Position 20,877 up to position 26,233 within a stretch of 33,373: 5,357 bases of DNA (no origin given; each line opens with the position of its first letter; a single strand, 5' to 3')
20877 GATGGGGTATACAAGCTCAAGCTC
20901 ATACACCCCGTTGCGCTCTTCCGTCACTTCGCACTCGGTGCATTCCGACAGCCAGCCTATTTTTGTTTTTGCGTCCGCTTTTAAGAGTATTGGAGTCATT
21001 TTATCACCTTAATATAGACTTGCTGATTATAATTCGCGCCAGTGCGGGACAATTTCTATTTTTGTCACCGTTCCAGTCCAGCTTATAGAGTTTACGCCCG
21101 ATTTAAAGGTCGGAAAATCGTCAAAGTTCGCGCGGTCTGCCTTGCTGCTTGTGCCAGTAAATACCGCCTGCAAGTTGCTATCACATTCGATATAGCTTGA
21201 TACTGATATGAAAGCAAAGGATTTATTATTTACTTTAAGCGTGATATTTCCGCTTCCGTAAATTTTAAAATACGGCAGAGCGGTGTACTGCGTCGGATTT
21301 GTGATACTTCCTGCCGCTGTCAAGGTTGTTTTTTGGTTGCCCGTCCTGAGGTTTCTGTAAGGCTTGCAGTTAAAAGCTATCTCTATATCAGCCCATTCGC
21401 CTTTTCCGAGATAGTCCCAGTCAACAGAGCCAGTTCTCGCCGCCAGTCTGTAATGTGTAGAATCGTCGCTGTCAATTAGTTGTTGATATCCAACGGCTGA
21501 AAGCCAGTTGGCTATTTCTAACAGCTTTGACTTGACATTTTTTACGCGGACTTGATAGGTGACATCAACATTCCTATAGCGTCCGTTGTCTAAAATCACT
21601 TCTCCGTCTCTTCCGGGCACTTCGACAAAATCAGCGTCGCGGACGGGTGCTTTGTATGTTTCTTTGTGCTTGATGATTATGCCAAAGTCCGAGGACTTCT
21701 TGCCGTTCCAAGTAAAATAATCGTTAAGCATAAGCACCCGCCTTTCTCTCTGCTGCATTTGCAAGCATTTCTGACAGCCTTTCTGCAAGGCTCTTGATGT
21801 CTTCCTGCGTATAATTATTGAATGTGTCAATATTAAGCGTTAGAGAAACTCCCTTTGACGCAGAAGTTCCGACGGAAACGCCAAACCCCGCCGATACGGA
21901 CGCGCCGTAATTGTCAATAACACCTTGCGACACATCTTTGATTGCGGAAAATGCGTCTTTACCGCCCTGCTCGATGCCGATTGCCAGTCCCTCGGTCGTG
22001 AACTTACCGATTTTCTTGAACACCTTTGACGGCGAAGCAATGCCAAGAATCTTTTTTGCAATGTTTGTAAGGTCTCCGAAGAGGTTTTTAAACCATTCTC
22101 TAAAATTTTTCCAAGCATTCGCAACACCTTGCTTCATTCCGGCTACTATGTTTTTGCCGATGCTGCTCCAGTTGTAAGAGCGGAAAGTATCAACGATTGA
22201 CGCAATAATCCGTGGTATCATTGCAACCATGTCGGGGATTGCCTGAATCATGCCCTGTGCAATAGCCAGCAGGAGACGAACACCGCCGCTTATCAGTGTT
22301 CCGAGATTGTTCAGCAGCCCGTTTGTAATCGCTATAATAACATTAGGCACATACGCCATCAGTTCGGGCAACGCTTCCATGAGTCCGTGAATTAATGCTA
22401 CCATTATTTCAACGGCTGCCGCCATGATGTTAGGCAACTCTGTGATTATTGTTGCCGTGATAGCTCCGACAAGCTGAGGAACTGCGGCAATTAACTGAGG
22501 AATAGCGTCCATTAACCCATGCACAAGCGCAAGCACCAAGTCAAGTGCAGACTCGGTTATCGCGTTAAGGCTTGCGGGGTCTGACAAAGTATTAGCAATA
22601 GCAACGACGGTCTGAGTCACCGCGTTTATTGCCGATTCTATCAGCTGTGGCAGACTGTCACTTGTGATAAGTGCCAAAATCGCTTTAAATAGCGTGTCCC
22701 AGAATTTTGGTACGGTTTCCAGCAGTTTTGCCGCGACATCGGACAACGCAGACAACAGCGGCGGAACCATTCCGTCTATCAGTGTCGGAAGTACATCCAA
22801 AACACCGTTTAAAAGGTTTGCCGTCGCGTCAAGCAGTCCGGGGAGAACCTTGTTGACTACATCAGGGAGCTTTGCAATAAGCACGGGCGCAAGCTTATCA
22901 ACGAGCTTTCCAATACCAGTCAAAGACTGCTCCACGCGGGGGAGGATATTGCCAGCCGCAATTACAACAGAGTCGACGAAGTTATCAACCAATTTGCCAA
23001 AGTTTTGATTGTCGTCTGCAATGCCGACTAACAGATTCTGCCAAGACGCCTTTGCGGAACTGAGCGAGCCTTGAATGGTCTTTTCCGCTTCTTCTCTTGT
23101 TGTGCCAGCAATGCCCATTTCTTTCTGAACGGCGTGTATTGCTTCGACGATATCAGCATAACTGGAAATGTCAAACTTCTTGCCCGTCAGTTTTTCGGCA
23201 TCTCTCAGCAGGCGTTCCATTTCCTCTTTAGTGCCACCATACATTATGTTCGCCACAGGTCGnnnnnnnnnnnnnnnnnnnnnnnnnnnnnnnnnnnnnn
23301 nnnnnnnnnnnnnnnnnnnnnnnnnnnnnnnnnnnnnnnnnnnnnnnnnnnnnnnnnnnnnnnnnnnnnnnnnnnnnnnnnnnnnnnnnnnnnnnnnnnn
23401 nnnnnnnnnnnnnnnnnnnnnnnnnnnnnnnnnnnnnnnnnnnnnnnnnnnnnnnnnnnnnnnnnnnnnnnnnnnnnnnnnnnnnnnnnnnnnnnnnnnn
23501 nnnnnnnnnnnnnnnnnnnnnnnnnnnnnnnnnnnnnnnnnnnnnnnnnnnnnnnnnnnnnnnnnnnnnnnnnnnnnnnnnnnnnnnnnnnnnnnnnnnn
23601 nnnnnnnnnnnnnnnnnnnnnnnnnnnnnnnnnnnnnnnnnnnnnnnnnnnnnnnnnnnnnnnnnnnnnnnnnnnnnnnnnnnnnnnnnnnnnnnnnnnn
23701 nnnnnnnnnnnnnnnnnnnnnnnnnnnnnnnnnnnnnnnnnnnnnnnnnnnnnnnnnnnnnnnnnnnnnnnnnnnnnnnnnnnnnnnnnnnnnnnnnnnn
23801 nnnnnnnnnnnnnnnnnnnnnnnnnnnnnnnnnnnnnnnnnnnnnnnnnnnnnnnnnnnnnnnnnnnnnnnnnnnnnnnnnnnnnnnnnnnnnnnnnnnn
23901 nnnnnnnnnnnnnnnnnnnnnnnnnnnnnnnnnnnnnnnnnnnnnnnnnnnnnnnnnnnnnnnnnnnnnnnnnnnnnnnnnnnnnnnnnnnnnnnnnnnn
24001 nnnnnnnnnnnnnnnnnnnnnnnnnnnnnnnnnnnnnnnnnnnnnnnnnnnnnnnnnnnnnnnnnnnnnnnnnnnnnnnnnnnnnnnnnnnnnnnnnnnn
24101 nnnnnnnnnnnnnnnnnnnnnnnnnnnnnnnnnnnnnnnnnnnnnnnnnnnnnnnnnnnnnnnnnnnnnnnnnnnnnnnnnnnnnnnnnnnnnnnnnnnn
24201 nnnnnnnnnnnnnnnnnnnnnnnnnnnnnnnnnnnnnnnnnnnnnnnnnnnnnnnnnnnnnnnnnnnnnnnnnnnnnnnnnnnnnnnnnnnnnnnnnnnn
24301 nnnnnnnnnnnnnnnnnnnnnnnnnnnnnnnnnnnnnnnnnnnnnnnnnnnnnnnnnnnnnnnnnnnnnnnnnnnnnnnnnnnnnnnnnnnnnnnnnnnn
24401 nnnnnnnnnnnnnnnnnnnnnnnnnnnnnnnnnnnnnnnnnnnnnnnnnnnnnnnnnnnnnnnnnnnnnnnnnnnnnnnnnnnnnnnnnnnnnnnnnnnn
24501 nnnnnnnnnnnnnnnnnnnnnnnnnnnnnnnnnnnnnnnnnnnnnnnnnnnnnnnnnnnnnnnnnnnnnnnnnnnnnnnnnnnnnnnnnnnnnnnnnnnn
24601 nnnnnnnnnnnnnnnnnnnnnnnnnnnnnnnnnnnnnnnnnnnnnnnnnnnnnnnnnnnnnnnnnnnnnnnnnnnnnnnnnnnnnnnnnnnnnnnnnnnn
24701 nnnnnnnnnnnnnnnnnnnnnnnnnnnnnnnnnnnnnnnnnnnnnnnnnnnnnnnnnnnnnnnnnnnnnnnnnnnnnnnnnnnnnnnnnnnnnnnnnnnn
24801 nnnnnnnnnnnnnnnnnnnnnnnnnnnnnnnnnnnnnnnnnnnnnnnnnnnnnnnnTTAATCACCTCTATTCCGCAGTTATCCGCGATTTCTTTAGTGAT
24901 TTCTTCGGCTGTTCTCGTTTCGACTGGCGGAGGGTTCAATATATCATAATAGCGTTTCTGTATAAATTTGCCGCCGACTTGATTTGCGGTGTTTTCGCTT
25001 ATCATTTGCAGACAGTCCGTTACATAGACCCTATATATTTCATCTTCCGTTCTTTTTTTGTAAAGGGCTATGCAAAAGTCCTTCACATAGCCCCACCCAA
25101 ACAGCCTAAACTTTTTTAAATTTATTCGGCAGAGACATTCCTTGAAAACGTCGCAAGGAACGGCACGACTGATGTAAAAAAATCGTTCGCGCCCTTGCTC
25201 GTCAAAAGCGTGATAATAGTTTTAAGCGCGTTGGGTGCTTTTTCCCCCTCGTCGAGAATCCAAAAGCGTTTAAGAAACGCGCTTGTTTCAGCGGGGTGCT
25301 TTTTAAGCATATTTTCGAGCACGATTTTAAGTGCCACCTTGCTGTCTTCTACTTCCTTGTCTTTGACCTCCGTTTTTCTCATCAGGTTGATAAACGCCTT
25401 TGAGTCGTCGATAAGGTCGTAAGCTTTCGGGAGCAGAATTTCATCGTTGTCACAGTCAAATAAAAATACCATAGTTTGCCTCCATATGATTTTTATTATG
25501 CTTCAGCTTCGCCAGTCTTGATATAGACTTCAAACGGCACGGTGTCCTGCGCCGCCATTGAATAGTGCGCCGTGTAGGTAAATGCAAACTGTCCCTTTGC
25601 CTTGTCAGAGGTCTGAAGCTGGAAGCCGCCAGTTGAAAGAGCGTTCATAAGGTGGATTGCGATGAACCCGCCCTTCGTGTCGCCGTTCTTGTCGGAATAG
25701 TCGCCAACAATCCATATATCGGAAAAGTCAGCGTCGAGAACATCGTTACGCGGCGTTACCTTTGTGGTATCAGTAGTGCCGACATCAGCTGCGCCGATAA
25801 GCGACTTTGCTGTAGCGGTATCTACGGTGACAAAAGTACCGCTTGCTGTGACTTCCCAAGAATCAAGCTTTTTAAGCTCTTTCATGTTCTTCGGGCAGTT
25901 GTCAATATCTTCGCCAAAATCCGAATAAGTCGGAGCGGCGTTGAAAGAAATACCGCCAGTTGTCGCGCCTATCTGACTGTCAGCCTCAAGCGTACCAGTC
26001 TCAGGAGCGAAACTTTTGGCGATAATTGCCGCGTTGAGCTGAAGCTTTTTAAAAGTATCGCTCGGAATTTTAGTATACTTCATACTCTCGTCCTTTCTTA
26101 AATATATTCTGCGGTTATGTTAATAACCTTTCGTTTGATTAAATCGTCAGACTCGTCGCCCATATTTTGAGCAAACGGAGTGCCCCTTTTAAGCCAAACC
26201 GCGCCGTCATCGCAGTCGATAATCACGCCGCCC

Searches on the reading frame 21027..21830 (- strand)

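Call 13: search_protein_families(library=phrogs, proteins=[window:21027-21830:-], max_evalue=0.001)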
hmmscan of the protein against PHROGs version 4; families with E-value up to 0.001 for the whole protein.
window:21027-21830:- (267 aa): 1 family
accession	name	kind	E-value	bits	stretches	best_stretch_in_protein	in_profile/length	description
phrog_33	-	tail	4.9e-34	119.4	1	31-265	31-278/651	distal tail protein Dit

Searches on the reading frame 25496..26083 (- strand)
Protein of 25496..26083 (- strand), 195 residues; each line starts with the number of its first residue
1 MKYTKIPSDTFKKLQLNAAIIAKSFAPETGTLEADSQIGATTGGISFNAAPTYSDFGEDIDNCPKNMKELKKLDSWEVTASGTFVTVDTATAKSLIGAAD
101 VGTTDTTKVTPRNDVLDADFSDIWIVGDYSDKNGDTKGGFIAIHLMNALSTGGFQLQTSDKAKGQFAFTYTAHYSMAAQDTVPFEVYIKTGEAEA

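Call 13: search_protein_families(library=phrogs, proteins=[window:25496-26083:-], max_evalue=0.001)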
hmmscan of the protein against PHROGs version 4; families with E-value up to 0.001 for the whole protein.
window:25496-26083:- (195 aa): 1 family
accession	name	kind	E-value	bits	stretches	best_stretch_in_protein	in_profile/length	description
phrog_885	-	tail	2.5e-23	83.6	1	3-192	6-197/338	major tail protein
